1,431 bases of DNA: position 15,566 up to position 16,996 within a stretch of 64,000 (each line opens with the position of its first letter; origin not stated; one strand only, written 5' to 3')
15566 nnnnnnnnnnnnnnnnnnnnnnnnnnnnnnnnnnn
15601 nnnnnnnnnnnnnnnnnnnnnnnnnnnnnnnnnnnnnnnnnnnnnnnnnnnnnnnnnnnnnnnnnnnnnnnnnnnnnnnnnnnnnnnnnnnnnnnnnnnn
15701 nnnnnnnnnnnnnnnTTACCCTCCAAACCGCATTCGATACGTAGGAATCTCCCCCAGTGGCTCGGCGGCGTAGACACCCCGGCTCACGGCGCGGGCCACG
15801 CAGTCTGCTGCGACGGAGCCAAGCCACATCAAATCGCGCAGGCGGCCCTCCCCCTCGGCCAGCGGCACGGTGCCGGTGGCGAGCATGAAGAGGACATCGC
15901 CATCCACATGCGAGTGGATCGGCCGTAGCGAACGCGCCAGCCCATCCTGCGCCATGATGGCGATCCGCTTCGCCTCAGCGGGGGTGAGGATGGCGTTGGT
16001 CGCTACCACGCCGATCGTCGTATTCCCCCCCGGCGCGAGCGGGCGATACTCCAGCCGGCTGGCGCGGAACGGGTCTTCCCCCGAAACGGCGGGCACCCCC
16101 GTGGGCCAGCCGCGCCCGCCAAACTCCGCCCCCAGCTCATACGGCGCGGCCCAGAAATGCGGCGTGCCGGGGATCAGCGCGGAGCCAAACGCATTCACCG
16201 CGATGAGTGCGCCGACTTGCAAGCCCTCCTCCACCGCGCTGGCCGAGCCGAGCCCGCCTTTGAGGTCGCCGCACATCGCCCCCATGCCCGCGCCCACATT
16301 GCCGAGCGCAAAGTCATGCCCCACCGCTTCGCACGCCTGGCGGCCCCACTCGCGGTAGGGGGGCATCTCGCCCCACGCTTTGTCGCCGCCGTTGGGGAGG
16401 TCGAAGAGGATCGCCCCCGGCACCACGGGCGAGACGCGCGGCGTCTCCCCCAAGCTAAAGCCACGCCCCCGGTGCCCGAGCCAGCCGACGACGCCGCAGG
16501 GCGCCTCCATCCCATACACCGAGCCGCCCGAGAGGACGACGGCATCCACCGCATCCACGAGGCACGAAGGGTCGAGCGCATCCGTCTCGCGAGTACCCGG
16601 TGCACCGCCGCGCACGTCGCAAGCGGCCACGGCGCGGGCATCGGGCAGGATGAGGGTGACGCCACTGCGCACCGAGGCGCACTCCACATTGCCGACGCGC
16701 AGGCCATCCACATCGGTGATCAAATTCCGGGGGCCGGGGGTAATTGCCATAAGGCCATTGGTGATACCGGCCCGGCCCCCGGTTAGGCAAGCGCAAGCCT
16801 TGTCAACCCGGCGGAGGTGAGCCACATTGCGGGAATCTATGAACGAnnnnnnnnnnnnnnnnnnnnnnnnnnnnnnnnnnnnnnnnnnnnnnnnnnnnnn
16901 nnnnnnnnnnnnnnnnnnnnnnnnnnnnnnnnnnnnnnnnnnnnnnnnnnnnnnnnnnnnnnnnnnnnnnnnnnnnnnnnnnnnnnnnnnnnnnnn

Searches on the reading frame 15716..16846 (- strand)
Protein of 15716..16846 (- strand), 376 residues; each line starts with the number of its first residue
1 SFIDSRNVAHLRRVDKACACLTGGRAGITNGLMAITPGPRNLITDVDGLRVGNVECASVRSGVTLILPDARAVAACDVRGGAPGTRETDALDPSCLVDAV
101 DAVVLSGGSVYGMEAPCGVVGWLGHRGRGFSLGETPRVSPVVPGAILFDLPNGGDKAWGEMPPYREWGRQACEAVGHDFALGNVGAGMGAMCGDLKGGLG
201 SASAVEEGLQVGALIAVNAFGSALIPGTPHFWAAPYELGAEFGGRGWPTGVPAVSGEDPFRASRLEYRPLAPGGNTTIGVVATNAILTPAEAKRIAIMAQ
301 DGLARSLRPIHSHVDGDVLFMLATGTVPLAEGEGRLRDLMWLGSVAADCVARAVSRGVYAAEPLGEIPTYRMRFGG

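Call 4: search_protein_families(library=pfam, proteins=[window:15716-16846:-], max_evalue=1)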
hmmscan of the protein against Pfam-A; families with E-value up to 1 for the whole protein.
window:15716-16846:- (376 aa): 1 family
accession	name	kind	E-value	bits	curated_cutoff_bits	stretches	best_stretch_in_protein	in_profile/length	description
PF03576.19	Peptidase_S58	-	8.4e-57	193.4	23.9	1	41-364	1-299/307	Peptidase family S58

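Call 41: find_homologous_proteins(query=window:15719-16750:-, max_evalue=1e-40)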
Query window:15719-16750:- (344 aa): 7851 proteins with E <= 1e-40 among 8000 candidates; the best 120 are listed.
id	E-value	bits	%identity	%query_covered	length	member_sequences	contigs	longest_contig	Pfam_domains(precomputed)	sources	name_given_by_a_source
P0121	4.2e-206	702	94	97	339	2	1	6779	PF03576.20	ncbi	-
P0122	5.7e-168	577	76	99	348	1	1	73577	PF03576.20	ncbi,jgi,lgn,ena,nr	ncbi:MAG TPA: P1 family peptidase [Chthoniobacteraceae bacterium]|nr:P1 family peptidase [Chthonioba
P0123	8.9e-168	576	76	99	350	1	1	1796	PF03576.20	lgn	-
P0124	4.5e-166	570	77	99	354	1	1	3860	PF03576.20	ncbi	-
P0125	1.6e-165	569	73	99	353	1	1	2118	PF03576.20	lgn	-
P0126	4.8e-164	564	73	99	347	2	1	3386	PF03576.20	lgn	-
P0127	5.6e-163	560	73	99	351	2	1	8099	PF03576.20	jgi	-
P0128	1.1e-162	559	73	99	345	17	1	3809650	PF03576.20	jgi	jgi:L-aminopeptidase/D-esterase-like protein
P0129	3.5e-162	558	74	99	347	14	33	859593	PF03576.20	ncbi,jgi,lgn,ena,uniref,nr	ncbi:P1 family peptidase [Hyphomicrobium zavarzinii]|jgi:L-aminopeptidase/D-esterase-like protein|un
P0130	1.2e-161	556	73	99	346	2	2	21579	PF03576.20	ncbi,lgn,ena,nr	ncbi:MAG TPA: P1 family peptidase [Hyphomicrobium sp.]|nr:P1 family peptidase [Hyphomicrobium sp.] H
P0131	4.4e-161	554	73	99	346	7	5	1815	PF03576.20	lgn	-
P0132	3.5e-160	551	73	99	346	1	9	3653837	PF03576.20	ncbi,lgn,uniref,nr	ncbi:peptidase T4 [Hyphomicrobium nitrativorans NL23]|uniref:Peptidase T4 n=1 Tax=Hyphomicrobium nit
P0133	1.1e-159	549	74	99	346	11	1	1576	PF03576.20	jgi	jgi:L-aminopeptidase/D-esterase-like protein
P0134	1.3e-159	549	72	99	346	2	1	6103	PF03576.20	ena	-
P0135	1.5e-159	549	73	99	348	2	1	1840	PF03576.20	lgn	-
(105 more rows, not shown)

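Call 43: find_encoding_contigs(protein=P0121, flank=6000, max_places=4)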
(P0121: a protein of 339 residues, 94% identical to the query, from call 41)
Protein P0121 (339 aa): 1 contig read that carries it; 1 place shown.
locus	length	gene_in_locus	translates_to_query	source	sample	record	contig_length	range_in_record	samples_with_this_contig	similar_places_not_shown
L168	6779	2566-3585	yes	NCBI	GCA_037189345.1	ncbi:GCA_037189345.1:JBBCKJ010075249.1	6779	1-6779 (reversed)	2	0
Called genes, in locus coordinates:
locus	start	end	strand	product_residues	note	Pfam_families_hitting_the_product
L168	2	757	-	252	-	?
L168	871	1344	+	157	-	PF11967:RecO_N (weak), PF02565:RecO_C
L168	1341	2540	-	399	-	PF02073:Peptidase_M29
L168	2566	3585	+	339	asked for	PF03576:Peptidase_S58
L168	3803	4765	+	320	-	PF00493:MCM (weak), PF20030:bpMoxR (weak), PF00004:AAA (weak), PF07726:AAA_3, PF07728:AAA_5, PF17863:AAA_lid_2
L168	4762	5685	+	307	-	PF01882:DUF58 (weak)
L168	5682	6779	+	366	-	?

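Call 44: find_encoding_contigs(protein=P0122, flank=6000, max_places=3)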
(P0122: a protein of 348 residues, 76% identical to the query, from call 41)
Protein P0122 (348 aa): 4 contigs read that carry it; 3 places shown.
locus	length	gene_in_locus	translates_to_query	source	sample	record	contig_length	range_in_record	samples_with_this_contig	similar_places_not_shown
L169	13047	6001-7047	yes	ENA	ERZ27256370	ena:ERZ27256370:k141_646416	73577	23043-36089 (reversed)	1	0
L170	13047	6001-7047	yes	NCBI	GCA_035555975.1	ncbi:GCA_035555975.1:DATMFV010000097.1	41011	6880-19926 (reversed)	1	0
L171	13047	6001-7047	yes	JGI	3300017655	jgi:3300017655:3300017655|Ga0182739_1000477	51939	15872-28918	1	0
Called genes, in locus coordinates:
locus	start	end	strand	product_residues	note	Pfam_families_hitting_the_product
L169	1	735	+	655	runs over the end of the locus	-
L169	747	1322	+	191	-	-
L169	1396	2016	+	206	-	-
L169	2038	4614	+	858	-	PF13320:GH123_cat (weak)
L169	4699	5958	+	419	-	PF00924:MS_channel_2nd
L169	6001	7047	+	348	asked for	PF03576:Peptidase_S58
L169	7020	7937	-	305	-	-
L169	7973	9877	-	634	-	PF13520:AA_permease_2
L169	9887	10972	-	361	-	PF13524:Glyco_trans_1_2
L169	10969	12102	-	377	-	PF08240:ADH_N, PF16912:Glu_dehyd_C (faint), PF00107:ADH_zinc_N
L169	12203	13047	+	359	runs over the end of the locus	PF01073:3Beta_HSD, PF01370:Epimerase, PF13460:NAD_binding_10 (weak), PF16363:GDP_Man_Dehyd, PF02719:Polysacc_synt_2 (faint), PF16363:GDP_Man_Dehyd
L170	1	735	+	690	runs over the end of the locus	-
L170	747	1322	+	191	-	-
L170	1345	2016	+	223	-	-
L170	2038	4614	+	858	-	PF13320:GH123_cat (weak)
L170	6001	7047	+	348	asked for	PF03576:Peptidase_S58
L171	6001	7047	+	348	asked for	PF03576:Peptidase_S58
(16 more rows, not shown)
